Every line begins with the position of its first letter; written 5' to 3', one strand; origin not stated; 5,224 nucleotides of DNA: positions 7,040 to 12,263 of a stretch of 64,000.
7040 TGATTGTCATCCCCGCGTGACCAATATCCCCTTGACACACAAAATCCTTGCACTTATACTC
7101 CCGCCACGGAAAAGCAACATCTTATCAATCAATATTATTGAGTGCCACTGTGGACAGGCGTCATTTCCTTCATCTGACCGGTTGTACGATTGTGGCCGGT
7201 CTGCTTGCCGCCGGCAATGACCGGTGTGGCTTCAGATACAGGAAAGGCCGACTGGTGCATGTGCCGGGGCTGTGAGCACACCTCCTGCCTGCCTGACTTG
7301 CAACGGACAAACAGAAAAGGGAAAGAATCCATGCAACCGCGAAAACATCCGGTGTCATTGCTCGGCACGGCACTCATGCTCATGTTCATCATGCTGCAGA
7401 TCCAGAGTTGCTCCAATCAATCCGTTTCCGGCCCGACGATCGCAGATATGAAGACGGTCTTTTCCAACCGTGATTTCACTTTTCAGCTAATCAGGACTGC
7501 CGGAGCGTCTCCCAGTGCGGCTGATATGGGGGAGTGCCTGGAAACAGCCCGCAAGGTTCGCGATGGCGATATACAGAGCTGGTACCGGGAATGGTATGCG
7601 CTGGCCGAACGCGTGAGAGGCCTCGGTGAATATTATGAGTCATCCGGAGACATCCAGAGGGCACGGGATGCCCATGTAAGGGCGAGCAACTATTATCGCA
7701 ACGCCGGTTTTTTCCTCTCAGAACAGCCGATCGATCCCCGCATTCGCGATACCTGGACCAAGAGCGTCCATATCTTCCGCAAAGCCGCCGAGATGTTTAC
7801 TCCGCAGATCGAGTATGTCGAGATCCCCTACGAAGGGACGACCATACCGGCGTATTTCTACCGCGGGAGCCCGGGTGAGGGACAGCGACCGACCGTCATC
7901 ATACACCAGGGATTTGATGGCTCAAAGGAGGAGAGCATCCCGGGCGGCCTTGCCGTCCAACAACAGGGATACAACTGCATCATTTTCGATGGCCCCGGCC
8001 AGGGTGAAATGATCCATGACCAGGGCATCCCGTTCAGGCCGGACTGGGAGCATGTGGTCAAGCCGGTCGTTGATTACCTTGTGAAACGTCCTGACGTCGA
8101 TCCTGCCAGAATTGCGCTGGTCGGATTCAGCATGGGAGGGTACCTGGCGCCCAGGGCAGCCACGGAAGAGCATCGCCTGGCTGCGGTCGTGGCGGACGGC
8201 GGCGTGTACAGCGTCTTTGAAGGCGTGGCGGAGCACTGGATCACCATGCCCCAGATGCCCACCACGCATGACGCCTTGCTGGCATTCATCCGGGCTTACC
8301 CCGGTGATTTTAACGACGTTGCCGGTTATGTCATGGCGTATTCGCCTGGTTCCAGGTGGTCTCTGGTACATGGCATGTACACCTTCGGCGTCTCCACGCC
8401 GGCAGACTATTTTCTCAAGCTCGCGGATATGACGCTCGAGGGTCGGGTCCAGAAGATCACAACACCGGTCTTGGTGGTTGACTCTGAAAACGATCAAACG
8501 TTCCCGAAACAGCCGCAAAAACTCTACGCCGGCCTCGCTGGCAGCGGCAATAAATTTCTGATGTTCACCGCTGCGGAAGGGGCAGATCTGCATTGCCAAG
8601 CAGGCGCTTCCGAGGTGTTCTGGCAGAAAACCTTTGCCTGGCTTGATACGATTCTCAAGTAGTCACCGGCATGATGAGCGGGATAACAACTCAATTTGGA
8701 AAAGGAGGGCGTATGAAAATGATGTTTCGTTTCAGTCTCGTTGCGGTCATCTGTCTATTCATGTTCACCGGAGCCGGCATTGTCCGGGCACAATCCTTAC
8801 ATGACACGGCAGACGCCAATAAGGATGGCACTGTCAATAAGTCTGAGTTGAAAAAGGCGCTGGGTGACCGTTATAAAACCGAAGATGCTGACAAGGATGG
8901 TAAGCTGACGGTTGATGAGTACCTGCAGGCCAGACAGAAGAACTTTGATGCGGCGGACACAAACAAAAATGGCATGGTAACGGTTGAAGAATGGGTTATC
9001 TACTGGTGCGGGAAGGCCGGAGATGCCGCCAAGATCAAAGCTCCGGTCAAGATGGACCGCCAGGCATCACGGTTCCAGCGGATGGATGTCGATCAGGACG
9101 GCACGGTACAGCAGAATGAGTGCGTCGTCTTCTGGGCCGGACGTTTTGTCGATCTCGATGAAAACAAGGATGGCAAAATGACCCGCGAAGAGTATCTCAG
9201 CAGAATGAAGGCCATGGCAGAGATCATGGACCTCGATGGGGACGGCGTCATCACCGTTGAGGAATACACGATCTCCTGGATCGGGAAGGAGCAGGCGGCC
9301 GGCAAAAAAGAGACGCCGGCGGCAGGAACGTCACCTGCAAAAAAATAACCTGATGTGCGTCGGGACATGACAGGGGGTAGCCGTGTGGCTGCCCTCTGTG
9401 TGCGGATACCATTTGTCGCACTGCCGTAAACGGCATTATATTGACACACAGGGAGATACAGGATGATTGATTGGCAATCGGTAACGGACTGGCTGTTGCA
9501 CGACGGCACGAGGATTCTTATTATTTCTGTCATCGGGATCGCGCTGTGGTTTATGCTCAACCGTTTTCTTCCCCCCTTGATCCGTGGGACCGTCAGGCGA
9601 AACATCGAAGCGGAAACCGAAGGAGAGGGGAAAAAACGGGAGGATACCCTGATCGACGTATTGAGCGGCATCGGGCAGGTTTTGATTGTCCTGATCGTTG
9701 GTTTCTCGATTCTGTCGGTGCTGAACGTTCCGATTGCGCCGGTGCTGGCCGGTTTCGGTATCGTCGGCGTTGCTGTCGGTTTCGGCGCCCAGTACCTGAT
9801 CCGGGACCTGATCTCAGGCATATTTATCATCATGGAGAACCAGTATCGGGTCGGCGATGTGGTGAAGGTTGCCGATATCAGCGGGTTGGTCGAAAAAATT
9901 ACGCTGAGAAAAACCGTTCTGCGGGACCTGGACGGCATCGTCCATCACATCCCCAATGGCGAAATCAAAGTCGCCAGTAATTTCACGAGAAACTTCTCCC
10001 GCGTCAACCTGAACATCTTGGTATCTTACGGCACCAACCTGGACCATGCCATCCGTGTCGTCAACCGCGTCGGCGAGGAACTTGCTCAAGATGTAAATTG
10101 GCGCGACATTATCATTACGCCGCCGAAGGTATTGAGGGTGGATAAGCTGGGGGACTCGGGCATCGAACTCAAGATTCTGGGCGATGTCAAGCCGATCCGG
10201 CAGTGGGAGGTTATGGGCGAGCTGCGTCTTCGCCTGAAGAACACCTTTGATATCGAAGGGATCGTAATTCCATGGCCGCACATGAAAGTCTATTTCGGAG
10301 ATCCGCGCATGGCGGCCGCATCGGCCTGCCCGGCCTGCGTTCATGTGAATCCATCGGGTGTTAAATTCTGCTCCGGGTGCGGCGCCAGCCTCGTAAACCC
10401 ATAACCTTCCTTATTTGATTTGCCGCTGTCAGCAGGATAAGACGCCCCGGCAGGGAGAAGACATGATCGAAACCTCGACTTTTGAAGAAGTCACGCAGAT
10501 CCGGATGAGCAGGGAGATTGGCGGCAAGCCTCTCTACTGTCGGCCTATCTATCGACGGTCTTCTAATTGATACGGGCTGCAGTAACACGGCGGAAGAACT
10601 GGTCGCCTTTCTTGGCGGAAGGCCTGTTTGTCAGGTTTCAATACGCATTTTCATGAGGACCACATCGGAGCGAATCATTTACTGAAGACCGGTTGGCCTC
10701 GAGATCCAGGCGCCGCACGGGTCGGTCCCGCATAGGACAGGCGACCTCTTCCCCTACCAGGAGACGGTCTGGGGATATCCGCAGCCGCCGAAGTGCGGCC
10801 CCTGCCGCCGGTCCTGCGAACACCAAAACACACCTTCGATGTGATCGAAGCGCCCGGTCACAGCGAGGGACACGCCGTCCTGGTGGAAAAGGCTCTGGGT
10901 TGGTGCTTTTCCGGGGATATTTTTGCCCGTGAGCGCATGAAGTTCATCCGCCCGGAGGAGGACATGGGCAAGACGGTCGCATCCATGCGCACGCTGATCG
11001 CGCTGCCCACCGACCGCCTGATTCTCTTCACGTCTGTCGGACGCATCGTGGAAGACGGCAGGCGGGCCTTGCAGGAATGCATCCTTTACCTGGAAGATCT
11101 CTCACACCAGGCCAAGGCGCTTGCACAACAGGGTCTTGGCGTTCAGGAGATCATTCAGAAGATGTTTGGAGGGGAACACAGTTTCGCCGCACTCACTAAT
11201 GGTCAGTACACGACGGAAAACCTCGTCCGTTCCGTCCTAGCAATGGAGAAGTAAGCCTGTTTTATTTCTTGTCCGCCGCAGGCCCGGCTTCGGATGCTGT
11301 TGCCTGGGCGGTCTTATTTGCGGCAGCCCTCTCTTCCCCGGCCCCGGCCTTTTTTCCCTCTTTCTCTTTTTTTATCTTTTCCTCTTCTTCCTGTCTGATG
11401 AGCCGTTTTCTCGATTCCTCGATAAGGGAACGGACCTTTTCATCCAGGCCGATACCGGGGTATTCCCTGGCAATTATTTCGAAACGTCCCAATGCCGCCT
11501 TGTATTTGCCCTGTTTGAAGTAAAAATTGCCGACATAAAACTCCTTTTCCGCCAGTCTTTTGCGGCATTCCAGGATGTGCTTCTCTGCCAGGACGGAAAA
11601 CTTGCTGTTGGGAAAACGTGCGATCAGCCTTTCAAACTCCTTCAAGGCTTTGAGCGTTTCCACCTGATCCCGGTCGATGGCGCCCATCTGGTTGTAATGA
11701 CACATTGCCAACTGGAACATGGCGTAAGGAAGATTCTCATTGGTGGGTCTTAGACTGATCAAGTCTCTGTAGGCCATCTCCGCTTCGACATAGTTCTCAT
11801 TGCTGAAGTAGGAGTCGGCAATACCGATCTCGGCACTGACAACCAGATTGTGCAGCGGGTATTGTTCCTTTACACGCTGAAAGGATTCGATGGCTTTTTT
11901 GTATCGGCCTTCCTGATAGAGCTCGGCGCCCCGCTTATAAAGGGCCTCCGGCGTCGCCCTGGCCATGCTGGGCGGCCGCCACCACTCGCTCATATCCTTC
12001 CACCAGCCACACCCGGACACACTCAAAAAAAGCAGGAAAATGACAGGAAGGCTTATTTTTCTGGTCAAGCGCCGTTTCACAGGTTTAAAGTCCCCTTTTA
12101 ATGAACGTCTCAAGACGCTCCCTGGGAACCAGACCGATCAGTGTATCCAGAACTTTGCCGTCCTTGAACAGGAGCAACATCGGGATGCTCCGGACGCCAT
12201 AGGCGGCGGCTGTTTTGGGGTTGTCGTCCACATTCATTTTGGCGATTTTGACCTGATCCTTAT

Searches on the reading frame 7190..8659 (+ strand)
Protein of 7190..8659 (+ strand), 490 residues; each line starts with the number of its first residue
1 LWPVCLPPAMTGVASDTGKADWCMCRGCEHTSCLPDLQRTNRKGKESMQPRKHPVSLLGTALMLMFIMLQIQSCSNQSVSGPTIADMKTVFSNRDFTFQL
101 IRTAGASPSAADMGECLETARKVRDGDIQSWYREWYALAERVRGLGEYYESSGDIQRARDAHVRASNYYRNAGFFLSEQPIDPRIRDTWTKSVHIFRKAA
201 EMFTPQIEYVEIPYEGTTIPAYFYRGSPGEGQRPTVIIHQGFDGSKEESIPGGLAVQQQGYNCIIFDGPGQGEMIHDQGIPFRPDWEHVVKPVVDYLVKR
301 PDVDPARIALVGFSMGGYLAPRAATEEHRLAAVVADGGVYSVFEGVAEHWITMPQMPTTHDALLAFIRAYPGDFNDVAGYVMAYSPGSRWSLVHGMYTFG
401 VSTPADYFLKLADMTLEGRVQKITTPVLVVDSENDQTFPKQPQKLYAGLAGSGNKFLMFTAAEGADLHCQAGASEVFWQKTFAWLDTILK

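Call 37: search_protein_families(library=pfam, proteins=[window:7190-8659:+], max_evalue=0.00001)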
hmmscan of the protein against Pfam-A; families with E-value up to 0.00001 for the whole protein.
window:7190-8659:+ (490 aa): 6 families
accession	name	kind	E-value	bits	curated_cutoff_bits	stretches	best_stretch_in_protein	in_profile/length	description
PF12697.13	Abhydrolase_6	-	4.8e-10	40.9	26.3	1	258-447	25-188/217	Alpha/beta hydrolase family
PF00326.27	Peptidase_S9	-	3e-09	37.1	22.6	0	292-344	50-103/213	Prolyl oligopeptidase family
PF00561.26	Abhydrolase_1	-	1.6e-07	31.7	25.8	1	234-353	1-103/245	alpha/beta hydrolase fold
PF12146.15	Hydrolase_4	-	1.8e-07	31.2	27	1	254-455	25-222/239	Serine aminopeptidase, S33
PF06500.17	FrsA-like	-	3.3e-07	29.9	22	1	154-357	117-317/414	Esterase FrsA-like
PF01738.24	DLH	-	5.7e-06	26.5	21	0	293-335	84-126/217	Dienelactone hydrolase family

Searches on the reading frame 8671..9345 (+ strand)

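Call 37: search_protein_families(library=pfam, proteins=[window:8671-9345:+], max_evalue=0.00001)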
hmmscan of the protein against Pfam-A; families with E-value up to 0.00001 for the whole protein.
window:8671-9345:+ (225 aa): 5 families
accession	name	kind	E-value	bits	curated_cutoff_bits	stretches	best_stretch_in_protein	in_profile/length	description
PF00036.39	EF-hand_1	-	3.3e-26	89.3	25.4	0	180-199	3-22/29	EF hand domain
PF13202.12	EF-hand_5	-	8.8e-25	85.4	25.9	0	92-108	5-21/25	EF hand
PF13499.12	EF-hand_7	-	3.3e-18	66.2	30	1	134-199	7-62/67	EF-hand domain pair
PF13405.12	EF-hand_6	-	5.5e-18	63.3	25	0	47-65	9-27/30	EF-hand domain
PF13833.12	EF-hand_8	-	9.1e-10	38.6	28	0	186-199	34-47/54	EF-hand domain pair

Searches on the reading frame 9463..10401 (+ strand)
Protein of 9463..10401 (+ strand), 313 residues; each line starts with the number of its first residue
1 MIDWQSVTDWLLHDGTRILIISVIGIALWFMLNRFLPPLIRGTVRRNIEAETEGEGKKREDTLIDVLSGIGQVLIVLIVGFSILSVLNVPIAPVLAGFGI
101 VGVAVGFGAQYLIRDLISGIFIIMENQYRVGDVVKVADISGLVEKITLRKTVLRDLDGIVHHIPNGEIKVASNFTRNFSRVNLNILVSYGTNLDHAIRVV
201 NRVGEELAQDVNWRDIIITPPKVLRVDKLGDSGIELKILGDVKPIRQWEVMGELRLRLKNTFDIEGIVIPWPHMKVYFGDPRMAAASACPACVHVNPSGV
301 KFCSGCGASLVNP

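Call 37: search_protein_families(library=pfam, proteins=[window:9463-10401:+], max_evalue=0.00001)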
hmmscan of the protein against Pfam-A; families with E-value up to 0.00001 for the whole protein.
window:9463-10401:+ (313 aa): 3 families
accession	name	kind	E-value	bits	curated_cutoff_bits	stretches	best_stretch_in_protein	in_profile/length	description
PF00924.24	MS_channel_2nd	-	1.5e-18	67.1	20.2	1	112-176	2-64/68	Mechanosensitive ion channel, beta-domain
PF21082.3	MS_channel_3rd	-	3.8e-07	30.9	21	1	181-269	1-88/88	Mechanosensitive ion channel MscS, C-terminal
PF21088.3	MS_channel_1st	-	3.7e-06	27.3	23.1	1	73-110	5-42/42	Mechanosensitive ion channel, transmembrane helices 2/3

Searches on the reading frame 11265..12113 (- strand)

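Call 37: search_protein_families(library=pfam, proteins=[window:11265-12113:-], max_evalue=0.00001)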
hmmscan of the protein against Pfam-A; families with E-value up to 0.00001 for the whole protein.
window:11265-12113:- (283 aa): 9 families
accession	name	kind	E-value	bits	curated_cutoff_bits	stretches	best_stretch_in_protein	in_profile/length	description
PF13525.12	YfiO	-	7.4e-37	127.5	25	1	54-245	4-198/203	Outer membrane lipoprotein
PF13174.12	TPR_6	-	6.2e-17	61.5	26.3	0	56-86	1-31/33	Tetratricopeptide repeat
PF07719.23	TPR_2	-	1.5e-13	50.1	27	1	55-86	1-32/34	Tetratricopeptide repeat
PF13512.12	TPR_18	-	4.3e-13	50.1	21.9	1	53-178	8-143/145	Tetratricopeptide repeat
PF00515.34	TPR_1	-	4.9e-12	45.6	27.8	1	55-86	1-32/34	Tetratricopeptide repeat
PF13428.12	TPR_14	-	5.2e-10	39.4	23.5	0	55-88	1-34/44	Tetratricopeptide repeat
PF13424.12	TPR_12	-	7.8e-09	36.1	30.1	0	57-122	5-75/77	Tetratricopeptide repeat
PF13181.12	TPR_8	-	2.2e-06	27.8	25.7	0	56-83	2-29/34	Tetratricopeptide repeat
PF13432.12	TPR_16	-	4.5e-06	27.4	32.7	0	54-86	30-62/65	Tetratricopeptide repeat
